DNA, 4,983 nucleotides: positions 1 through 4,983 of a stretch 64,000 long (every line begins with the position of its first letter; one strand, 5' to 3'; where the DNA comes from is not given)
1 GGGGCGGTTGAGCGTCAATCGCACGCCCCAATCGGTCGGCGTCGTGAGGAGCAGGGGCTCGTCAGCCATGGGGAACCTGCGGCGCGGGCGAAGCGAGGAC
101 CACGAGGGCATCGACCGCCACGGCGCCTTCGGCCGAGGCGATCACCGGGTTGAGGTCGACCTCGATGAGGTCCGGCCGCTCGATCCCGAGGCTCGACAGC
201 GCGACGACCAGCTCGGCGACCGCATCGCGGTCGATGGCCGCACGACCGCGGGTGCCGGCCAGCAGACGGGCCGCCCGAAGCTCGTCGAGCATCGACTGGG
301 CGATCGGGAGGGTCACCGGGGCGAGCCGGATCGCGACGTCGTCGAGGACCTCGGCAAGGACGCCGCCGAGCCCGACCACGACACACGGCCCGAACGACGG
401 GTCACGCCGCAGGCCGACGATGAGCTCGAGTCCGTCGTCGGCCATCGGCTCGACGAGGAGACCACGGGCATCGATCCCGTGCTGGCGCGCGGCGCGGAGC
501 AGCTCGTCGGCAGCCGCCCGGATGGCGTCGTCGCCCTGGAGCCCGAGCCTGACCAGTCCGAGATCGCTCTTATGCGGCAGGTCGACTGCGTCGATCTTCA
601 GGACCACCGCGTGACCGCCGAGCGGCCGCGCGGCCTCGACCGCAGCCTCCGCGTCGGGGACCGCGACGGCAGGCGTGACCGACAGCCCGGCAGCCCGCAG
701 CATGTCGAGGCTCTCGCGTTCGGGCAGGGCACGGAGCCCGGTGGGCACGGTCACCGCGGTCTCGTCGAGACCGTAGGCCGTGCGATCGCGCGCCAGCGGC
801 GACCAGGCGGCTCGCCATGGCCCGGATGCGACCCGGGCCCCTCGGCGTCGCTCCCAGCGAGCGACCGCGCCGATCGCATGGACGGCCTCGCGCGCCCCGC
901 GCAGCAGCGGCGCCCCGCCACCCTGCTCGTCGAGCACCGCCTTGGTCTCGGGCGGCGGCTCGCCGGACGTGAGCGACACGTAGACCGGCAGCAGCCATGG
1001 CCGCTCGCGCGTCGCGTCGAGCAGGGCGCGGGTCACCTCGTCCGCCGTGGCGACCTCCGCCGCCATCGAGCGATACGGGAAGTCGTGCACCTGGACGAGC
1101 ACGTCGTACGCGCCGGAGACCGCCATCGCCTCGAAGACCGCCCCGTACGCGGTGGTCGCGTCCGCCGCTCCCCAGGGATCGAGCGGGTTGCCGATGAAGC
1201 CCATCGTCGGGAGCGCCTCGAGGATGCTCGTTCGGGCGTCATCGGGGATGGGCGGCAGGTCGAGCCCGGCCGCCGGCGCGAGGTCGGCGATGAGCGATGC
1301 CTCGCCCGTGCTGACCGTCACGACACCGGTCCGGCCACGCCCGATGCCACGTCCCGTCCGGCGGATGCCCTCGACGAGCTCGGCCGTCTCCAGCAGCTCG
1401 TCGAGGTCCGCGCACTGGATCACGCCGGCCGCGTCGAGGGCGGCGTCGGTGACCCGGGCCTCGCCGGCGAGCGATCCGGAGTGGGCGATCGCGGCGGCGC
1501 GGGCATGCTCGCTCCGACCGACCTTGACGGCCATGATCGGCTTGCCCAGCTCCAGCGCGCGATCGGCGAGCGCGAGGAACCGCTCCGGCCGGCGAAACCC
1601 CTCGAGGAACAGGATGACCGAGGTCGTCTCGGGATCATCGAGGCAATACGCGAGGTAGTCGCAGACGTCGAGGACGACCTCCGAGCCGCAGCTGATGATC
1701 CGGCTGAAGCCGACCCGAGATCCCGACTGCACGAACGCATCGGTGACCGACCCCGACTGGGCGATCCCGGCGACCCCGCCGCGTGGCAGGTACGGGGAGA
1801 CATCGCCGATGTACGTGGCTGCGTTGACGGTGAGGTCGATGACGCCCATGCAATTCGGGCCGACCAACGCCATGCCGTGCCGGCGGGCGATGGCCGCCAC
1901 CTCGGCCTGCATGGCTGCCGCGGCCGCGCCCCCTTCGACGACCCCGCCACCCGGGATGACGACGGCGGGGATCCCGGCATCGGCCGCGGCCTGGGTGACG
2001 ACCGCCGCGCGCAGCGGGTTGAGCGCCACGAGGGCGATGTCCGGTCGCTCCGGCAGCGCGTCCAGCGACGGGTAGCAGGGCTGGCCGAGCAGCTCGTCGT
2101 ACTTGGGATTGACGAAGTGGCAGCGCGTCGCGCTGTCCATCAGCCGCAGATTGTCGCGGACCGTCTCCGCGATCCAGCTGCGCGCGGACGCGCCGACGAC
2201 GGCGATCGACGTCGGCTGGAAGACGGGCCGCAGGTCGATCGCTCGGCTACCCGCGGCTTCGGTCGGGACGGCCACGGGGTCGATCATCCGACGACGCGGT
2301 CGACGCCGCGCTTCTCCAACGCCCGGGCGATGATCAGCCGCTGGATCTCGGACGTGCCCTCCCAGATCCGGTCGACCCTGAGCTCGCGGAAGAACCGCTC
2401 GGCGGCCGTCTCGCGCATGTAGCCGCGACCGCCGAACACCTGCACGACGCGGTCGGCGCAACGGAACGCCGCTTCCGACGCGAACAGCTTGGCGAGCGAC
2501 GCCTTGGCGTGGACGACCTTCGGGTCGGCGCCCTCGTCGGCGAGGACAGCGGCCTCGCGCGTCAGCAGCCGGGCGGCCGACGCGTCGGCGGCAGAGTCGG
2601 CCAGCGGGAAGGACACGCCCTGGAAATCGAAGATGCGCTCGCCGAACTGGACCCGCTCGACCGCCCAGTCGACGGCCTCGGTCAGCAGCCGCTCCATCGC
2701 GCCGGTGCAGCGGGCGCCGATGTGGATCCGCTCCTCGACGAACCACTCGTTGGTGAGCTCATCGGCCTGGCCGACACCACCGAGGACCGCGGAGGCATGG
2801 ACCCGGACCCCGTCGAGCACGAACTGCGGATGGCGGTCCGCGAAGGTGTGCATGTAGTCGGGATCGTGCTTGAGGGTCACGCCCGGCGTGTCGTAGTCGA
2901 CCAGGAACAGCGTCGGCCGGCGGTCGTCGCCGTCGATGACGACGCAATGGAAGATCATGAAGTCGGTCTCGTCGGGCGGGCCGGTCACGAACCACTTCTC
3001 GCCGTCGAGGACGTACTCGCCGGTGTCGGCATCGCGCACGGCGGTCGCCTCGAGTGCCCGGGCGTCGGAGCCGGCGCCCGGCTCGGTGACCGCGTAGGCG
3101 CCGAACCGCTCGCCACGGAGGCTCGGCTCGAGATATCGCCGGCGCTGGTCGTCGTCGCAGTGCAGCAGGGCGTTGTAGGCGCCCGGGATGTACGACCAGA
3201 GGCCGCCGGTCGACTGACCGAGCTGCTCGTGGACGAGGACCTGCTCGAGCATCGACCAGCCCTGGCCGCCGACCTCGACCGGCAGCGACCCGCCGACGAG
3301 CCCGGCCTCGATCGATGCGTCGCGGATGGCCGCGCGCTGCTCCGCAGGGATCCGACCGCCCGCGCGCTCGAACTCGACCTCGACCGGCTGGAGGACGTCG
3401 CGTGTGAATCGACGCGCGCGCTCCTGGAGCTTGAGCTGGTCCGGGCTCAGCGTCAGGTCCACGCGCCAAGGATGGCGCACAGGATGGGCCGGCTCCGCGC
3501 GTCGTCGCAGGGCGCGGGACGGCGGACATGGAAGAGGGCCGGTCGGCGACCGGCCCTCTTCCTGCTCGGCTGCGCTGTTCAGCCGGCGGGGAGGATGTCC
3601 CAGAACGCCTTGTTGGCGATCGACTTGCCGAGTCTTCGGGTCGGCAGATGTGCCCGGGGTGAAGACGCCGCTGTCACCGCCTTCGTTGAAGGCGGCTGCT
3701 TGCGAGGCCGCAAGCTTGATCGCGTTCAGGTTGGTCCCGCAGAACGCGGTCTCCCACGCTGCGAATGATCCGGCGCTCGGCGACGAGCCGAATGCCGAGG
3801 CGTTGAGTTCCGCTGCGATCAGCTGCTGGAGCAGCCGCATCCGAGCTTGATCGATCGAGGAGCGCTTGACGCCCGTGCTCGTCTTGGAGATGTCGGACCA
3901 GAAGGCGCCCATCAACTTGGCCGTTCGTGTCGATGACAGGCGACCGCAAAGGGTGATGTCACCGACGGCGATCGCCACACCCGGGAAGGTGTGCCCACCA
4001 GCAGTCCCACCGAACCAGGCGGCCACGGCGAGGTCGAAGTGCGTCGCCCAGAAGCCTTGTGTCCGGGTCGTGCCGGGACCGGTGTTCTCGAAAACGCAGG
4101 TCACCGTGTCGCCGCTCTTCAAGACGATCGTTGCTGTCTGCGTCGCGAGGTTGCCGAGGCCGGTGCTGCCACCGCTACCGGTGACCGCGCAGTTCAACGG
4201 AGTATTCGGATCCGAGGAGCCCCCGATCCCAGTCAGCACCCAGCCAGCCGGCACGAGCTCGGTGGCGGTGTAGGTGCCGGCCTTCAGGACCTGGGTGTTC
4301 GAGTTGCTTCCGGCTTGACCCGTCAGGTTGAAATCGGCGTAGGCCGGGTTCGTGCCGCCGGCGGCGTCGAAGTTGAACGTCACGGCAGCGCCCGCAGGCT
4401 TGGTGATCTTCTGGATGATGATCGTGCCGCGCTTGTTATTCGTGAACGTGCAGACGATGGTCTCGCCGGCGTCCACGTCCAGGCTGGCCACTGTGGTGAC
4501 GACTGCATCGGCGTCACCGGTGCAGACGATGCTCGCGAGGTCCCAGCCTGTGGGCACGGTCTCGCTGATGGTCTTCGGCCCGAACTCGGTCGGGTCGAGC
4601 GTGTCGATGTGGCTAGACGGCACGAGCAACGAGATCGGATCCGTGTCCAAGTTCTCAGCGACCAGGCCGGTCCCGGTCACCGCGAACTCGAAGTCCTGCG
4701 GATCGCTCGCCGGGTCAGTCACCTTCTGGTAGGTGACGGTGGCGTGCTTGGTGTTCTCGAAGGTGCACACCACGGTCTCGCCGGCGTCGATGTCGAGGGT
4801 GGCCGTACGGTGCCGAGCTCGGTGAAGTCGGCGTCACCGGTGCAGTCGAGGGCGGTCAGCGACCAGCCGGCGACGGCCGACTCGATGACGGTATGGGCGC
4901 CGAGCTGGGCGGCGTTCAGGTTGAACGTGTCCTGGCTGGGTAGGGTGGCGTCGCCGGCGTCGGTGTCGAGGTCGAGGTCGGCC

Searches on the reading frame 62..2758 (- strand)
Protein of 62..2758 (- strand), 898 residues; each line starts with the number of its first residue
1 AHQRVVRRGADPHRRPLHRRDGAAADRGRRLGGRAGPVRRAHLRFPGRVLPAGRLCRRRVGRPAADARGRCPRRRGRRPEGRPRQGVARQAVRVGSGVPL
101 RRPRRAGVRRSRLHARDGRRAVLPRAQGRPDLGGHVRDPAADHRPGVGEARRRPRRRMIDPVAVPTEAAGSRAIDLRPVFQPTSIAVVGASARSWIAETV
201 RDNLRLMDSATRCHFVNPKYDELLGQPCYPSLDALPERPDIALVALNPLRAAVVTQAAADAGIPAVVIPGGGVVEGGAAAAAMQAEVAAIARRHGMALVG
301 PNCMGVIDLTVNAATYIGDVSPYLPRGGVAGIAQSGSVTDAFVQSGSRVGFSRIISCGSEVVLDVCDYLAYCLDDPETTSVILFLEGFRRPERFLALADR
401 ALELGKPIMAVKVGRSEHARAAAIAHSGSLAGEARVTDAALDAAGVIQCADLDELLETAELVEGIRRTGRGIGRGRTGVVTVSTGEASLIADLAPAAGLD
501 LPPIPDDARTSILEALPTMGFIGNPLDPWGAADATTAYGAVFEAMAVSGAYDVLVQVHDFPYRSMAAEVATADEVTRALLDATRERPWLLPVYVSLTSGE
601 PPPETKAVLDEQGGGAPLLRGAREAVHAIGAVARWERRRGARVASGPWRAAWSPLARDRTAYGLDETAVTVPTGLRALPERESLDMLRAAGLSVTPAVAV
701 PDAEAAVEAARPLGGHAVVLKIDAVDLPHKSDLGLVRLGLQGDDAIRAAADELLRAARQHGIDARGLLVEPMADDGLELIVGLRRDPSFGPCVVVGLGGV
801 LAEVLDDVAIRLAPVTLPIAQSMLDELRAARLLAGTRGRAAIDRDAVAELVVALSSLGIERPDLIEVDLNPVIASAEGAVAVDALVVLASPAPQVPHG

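Call 29: search_protein_families(library=pfam, proteins=[window:62-2758:-], max_evalue=0.00001)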
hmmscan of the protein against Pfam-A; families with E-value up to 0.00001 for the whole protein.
window:62-2758:- (898 aa): 4 families
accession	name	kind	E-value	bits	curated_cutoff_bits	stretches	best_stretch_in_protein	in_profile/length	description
PF13549.11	ATP-grasp_5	-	5.8e-61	206.1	27.6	1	675-888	7-221/221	ATP-grasp domain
PF13607.11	Succ_CoA_lig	-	4.9e-37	127.2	27.4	1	326-461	1-137/138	Succinyl-CoA ligase like flavodoxin domain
PF13380.12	CoA_binding_2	-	2.5e-23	83.2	22.8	1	184-307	2-114/116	CoA binding domain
PF02629.25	CoA_binding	-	4.2e-06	27.9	22.3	0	181-268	2-93/97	CoA binding domain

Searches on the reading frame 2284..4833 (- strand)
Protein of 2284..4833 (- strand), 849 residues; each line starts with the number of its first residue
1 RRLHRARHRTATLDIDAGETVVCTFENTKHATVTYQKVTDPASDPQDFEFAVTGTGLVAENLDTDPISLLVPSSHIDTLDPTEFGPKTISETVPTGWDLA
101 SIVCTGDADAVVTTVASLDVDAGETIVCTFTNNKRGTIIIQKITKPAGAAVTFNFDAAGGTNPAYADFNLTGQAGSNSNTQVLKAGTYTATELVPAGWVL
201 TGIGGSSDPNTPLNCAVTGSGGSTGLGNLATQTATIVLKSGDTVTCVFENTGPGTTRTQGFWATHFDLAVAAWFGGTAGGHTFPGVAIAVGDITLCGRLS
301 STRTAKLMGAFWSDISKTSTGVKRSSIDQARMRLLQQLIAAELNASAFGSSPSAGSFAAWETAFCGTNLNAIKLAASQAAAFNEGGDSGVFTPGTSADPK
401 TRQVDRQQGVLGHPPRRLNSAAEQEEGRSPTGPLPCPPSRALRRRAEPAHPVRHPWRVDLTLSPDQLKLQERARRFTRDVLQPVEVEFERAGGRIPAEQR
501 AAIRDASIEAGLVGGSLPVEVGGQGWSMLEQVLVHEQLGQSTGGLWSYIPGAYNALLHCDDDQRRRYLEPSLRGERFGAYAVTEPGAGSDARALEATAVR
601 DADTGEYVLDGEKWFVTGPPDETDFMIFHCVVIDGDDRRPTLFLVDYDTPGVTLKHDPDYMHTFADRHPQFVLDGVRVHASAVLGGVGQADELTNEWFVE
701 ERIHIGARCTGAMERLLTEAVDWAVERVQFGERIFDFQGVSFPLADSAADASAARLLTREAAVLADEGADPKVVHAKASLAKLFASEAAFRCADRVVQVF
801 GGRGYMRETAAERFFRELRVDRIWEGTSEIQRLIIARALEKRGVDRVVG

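Call 29: search_protein_families(library=pfam, proteins=[window:2284-4833:-], max_evalue=0.00001)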
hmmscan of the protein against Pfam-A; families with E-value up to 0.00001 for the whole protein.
window:2284-4833:- (849 aa): 6 families
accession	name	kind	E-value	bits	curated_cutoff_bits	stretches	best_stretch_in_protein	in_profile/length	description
PF00441.29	Acyl-CoA_dh_1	-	7.2e-45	153.2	22.4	1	696-839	9-149/150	Acyl-CoA dehydrogenase, C-terminal domain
PF24514.1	SpaA_4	-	3e-24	86.3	27.3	2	33-134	1-107/107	Prealbumin-like fold domain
PF08028.16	Acyl-CoA_dh_2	-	1.5e-16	61.4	22.7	1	705-828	3-133/134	Acyl-CoA dehydrogenase, C-terminal domain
PF02770.24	Acyl-CoA_dh_M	-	5.3e-16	59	33.3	1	579-657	1-78/97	Acyl-CoA dehydrogenase, middle domain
PF02771.21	Acyl-CoA_dh_N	-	1.6e-14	54.7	22.9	1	463-575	1-113/113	Acyl-CoA dehydrogenase, N-terminal domain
PF22924.1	ACOX_C_alpha1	-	3.7e-06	27.3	27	1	699-839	5-168/169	Acyl-CoA oxidase, C-alpha1 domain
